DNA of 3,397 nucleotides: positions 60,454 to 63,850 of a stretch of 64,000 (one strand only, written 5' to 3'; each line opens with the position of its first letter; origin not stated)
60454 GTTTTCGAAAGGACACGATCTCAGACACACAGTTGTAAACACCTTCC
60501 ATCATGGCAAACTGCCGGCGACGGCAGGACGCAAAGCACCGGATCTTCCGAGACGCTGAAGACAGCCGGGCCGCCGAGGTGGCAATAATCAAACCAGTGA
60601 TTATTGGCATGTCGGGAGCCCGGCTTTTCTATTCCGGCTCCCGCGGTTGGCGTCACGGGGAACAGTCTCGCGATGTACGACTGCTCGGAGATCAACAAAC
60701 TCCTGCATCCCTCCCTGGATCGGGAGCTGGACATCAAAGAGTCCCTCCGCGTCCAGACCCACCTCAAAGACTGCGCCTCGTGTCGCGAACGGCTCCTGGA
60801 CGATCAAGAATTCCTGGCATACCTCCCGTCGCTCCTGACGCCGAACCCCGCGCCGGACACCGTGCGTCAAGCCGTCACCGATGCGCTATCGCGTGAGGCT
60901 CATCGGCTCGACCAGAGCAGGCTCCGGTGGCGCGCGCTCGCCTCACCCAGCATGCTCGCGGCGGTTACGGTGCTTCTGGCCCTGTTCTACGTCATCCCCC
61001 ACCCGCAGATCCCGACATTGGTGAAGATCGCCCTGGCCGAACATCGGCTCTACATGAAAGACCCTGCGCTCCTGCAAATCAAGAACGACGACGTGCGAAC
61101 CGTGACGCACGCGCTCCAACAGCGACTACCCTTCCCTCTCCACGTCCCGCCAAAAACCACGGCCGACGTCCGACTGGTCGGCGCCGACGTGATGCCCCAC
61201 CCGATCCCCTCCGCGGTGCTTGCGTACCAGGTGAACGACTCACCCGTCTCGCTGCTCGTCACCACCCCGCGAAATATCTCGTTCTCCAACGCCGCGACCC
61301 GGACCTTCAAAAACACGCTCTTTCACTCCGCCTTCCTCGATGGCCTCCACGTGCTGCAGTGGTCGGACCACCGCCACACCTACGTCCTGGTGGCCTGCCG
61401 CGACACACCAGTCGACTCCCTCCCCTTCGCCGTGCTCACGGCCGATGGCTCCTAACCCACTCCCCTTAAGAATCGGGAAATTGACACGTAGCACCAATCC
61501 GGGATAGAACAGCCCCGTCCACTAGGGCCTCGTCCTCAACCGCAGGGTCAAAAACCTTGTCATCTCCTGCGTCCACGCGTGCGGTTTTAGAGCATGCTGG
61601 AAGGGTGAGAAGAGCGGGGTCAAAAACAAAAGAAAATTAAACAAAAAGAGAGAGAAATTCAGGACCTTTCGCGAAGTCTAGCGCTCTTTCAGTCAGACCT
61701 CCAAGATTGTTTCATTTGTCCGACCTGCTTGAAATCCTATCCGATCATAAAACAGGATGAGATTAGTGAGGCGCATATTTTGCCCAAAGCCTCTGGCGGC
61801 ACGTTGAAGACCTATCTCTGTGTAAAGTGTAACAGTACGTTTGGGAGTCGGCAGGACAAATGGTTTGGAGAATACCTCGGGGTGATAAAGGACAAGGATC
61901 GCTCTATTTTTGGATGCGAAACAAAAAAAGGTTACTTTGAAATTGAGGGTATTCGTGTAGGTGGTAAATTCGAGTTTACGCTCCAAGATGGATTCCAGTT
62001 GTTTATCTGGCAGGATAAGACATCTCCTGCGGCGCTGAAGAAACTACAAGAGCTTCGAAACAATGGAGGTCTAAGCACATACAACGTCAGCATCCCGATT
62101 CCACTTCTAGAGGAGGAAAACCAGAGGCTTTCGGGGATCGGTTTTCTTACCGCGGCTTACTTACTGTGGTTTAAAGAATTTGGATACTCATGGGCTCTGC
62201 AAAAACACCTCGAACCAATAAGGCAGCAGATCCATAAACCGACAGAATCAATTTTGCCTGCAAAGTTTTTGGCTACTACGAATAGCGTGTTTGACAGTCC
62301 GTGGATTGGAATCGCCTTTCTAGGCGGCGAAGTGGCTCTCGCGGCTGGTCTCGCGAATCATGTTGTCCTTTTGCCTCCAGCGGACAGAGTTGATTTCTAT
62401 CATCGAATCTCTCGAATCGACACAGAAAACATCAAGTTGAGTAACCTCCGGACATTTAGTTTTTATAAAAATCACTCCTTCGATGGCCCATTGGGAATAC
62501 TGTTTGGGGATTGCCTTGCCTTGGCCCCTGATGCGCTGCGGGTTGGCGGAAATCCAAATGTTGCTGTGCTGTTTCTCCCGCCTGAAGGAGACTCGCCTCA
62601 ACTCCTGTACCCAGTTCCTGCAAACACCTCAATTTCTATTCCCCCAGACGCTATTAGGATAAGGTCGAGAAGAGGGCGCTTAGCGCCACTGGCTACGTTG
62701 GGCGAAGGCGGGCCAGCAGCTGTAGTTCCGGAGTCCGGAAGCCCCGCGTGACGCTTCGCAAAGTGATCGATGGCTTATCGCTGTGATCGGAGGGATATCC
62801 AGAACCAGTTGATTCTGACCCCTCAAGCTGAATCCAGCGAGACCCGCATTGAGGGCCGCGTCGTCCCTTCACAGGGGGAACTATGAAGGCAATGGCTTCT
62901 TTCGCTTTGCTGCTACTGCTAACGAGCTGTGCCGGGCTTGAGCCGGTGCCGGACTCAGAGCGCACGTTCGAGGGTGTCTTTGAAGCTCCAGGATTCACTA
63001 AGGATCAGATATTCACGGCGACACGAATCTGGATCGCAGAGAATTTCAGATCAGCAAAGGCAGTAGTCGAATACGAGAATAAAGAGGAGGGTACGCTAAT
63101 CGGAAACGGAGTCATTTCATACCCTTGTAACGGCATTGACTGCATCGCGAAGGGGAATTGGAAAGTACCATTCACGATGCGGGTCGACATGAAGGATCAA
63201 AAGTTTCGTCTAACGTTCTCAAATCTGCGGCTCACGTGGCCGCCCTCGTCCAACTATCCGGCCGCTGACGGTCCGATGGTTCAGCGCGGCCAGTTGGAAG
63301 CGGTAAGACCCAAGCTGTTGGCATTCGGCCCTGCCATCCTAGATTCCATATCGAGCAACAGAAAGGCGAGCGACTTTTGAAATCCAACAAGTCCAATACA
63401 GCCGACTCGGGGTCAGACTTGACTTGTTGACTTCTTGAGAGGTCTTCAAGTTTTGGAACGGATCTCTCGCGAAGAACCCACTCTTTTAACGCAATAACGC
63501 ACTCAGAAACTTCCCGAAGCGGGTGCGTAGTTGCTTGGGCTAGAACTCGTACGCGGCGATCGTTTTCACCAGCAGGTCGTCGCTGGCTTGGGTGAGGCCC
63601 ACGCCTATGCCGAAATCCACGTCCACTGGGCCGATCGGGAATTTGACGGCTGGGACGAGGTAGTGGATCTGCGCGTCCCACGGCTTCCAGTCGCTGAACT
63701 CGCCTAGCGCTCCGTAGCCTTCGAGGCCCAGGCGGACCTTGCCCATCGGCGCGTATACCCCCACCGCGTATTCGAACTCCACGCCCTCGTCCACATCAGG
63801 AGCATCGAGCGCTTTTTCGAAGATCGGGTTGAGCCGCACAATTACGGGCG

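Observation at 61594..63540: AT-richer ~1.9-kb islet: HNH-motif nuclease-like gene whose N-terminus is interrupted by an in-frame stop, plus a lipoprotein gene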

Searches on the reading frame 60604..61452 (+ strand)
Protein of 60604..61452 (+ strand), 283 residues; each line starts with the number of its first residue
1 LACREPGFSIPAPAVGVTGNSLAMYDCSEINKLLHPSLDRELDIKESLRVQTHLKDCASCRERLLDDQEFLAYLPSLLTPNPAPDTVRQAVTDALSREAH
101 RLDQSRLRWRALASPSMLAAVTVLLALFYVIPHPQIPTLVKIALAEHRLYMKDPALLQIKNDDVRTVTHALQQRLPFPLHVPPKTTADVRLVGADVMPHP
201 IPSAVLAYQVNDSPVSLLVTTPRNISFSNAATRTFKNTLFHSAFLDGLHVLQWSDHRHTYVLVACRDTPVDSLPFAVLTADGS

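Call 5: search_protein_families(library=pfam, proteins=[window:60604-61452:+], max_evalue=1)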
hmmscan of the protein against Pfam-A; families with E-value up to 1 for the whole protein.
window:60604-61452:+ (283 aa): 2 families
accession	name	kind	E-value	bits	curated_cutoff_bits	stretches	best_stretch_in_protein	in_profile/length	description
PF13490.11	zf-HC2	-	2.9e-08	34.1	22.2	1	27-61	1-35/35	Putative zinc-finger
PF07704.17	PSK_trans_fac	-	0.12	13.8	28.3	0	86-116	24-57/82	Rv0623-like transcription factor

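Call 47: find_homologous_proteins(query=window:60670-61452:+, max_evalue=1e-10)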
Query window:60670-61452:+ (261 aa): 28 proteins with E <= 1e-10 among 4347 candidates.
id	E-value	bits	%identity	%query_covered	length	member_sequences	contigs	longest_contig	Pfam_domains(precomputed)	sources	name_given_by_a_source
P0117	8.1e-168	574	100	100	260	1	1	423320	PF13490.12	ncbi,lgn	-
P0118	1.8e-148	511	89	100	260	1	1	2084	PF13490.12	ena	-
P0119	2.3e-148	510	91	100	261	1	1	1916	PF13490.12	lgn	-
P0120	7.3e-132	456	81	100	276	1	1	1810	PF13490.12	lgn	-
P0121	4.6e-127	441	77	100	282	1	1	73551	PF13490.12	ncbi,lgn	-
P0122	1.1e-121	423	74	100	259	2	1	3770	PF13490.12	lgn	-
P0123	5.7e-117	407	72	100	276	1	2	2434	PF13490.12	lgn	-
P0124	5.8e-117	407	72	100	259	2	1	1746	PF13490.12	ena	-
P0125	5.8e-117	407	72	100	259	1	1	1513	PF13490.12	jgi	jgi:anti-sigma factor RsiW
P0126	2.7e-116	405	72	100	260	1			PF13490.12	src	-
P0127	3.0e-116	405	72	100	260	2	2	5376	PF13490.12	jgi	jgi:anti-sigma factor RsiW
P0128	7.5e-116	404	70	100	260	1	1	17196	PF13490.12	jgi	jgi:anti-sigma factor RsiW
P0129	1.2e-115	403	72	100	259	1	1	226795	PF13490.12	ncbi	-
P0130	3.9e-112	392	70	100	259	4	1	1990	PF13490.12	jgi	jgi:anti-sigma factor RsiW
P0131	2.0e-111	389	71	99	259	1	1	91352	PF13490.12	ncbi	-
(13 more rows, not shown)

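Call 48: find_encoding_contigs(protein=P0121, flank=7000, max_places=2)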
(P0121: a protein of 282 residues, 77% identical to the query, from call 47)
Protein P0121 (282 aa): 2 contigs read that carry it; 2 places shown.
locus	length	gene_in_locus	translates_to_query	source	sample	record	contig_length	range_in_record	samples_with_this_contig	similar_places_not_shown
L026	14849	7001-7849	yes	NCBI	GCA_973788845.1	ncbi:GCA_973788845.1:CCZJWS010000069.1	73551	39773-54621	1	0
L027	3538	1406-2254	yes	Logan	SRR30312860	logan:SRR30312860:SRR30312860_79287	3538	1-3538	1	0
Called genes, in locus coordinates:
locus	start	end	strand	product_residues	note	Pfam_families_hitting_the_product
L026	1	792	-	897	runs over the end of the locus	PF01909:NTP_transf_2 (weak), PF08335:GlnD_UR_UTase, PF01966:HD, PF24931:ACT_ACR9_3rd, PF26956:ACT_ACR_D1 (faint)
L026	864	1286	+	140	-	-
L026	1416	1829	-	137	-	PF07238:PilZ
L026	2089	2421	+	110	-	-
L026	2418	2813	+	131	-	-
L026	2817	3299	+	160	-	PF13442:Cytochrome_CBB3, PF00034:Cytochrom_C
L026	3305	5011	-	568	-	PF00112:Peptidase_C1 (weak)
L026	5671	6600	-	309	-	PF00483:NTP_transferase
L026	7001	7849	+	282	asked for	PF13490:zf-HC2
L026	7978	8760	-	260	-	-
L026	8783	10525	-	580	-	PF14716:HHH_8, PF14520:HHH_5, PF14791:DNA_pol_B_thumb, PF02811:PHP (weak)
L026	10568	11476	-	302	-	PF01073:3Beta_HSD, PF01370:Epimerase, PF04321:RmlD_sub_bind, PF05368:NmrA, PF07993:NAD_binding_4 (faint), PF13460:NAD_binding_10, PF16363:GDP_Man_Dehyd (weak)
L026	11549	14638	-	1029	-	PF02811:PHP, PF07733:DNA_pol3_alpha, PF17657:DNA_pol3_finger, PF14579:HHH_6, PF01336:tRNA_anti-codon (weak)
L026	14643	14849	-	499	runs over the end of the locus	PF00817:IMS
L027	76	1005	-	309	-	PF00483:NTP_transferase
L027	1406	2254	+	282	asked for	PF13490:zf-HC2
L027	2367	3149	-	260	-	-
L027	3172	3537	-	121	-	?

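Call 49: find_encoding_contigs(protein=P0129, flank=7000, max_places=2)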
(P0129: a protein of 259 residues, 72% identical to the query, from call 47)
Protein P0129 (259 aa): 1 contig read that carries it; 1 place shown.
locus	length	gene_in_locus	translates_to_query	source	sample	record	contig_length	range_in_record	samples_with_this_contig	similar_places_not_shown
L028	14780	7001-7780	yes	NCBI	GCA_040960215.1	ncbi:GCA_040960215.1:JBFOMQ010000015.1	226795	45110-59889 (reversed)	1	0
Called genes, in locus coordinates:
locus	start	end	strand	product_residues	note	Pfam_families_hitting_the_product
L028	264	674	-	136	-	PF07238:PilZ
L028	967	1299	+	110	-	-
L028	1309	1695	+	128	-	-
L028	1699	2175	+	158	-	PF00034:Cytochrom_C, PF13442:Cytochrome_CBB3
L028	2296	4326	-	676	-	PF00112:Peptidase_C1 (weak)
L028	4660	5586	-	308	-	PF00483:NTP_transferase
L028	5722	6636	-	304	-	PF03547:Mem_trans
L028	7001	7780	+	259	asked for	PF13490:zf-HC2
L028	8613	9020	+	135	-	-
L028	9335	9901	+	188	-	PF01936:NYN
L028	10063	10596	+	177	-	-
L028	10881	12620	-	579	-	PF14716:HHH_8, PF14520:HHH_5, PF14791:DNA_pol_B_thumb, PF02811:PHP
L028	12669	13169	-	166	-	PF04134:DCC1-like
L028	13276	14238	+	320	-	-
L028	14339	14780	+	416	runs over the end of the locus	PF01266:DAO (faint), PF07992:Pyr_redox_2, PF13450:NAD_binding_8 (faint), PF00070:Pyr_redox, PF14759:Reductase_C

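Call 50: find_encoding_contigs(protein=P0118, flank=3000, max_places=2)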
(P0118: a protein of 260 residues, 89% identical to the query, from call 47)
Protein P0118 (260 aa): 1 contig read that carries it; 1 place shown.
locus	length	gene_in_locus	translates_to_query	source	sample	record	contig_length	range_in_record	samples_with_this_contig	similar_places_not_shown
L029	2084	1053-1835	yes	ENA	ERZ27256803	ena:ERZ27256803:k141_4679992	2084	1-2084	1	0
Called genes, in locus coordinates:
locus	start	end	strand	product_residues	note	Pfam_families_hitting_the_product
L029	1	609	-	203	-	?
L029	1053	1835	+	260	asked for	PF13490:zf-HC2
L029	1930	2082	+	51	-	?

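Call 97: find_encoding_contigs(protein=P0131, flank=6000, max_places=2)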
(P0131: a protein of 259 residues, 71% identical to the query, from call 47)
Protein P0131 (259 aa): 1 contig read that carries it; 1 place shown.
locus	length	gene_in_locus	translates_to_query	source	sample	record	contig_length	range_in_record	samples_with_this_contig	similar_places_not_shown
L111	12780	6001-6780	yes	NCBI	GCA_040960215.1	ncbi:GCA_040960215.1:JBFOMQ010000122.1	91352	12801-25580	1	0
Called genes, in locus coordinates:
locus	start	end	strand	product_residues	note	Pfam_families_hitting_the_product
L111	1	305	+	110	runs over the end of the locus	-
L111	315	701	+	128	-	-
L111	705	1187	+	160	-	PF00034:Cytochrom_C, PF13442:Cytochrome_CBB3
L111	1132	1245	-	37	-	-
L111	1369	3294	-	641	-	PF00112:Peptidase_C1 (weak)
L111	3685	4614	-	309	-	PF00483:NTP_transferase, PF12804:NTP_transf_3 (weak)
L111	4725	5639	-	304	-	PF03547:Mem_trans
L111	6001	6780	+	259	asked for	PF13490:zf-HC2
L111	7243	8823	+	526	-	PF04326:SLFN_AlbA_2 (weak)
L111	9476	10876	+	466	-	-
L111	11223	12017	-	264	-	-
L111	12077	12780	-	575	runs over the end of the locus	PF14716:HHH_8, PF00633:HHH (faint), PF14520:HHH_5, PF14791:DNA_pol_B_thumb, PF02811:PHP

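Call 98: find_encoding_contigs(protein=P0128, flank=6000, max_places=2)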
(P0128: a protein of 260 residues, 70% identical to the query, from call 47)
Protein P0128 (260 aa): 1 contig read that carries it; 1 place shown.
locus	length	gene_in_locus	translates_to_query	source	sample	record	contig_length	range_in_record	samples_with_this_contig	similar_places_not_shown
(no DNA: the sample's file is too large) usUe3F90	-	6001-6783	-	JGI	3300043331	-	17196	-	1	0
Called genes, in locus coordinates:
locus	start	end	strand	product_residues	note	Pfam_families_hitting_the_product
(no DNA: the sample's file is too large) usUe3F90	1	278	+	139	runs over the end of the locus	-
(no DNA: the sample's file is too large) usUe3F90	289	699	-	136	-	PF07238:PilZ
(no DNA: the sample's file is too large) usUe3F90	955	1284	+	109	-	-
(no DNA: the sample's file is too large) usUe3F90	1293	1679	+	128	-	-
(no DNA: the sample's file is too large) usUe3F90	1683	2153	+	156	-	PF00034:Cytochrom_C, PF13442:Cytochrome_CBB3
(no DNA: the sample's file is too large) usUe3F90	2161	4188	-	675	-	PF00112:Peptidase_C1 (weak)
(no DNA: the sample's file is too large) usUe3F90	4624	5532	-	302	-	PF00483:NTP_transferase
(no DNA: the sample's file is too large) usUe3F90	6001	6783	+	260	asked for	PF13490:zf-HC2 (faint)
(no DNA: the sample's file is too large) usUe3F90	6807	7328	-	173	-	PF02142:MGS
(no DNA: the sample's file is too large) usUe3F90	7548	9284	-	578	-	PF14716:HHH_8, PF14520:HHH_5, PF14791:DNA_pol_B_thumb, PF02811:PHP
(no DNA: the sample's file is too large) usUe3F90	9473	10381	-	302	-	PF01073:3Beta_HSD, PF01370:Epimerase, PF04321:RmlD_sub_bind (weak), PF05368:NmrA, PF13460:NAD_binding_10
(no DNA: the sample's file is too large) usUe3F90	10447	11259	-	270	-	PF02265:S1-P1_nuclease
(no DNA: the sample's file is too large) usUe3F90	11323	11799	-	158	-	PF00582:Usp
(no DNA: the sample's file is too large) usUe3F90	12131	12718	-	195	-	PF00025:Arf (weak), PF00071:Ras (faint)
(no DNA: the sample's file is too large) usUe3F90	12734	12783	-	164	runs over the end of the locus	PF03259:Robl_LC7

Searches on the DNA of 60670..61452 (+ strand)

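Call 95: search_rna_families(sources=[L026, L027, L028, L029], threshold=gathering)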
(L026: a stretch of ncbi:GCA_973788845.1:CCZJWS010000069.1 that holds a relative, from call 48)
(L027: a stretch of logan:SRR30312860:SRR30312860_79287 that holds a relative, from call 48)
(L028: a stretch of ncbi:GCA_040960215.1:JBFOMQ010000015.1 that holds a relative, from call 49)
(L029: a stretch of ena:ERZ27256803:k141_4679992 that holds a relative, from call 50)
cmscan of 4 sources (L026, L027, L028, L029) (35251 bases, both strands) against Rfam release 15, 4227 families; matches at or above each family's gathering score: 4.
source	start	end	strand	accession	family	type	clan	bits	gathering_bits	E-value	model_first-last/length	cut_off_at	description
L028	6826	6908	+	RF01051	c-di-GMP-I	Cis-reg; riboswitch;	CL00126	58.6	35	3.8e-09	1-87/87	no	c-di-GMP-I riboswitch aptamer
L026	6866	6948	+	RF01051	c-di-GMP-I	Cis-reg; riboswitch;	CL00126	57.6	35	6.6e-09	1-87/87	no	c-di-GMP-I riboswitch aptamer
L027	1271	1353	+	RF01051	c-di-GMP-I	Cis-reg; riboswitch;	CL00126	57.6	35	6.6e-09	1-87/87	no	c-di-GMP-I riboswitch aptamer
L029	876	958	+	RF01051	c-di-GMP-I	Cis-reg; riboswitch;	CL00126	57.5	35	7.2e-09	1-87/87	no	c-di-GMP-I riboswitch aptamer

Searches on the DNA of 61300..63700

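Call 55: search_rna_families(source=window, start=61300, end=63700, threshold=evalue, max_evalue=5)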
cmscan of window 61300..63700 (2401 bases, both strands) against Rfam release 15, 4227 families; matches with E-value up to 5: 2.
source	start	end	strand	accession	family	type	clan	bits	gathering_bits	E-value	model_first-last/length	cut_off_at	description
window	63418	63533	-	RF01636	ceN46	Gene; snRNA; snoRNA; HACA-box;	-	18.1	50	1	1-125/125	no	Caenorhabditis snoRNA ceN46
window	63605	63700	-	RF00495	IRES_Hsp70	Cis-reg; IRES;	-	11.9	80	4.6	116-216/216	5'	Heat shock protein 70 (Hsp70) internal ribosome entry site (IRES)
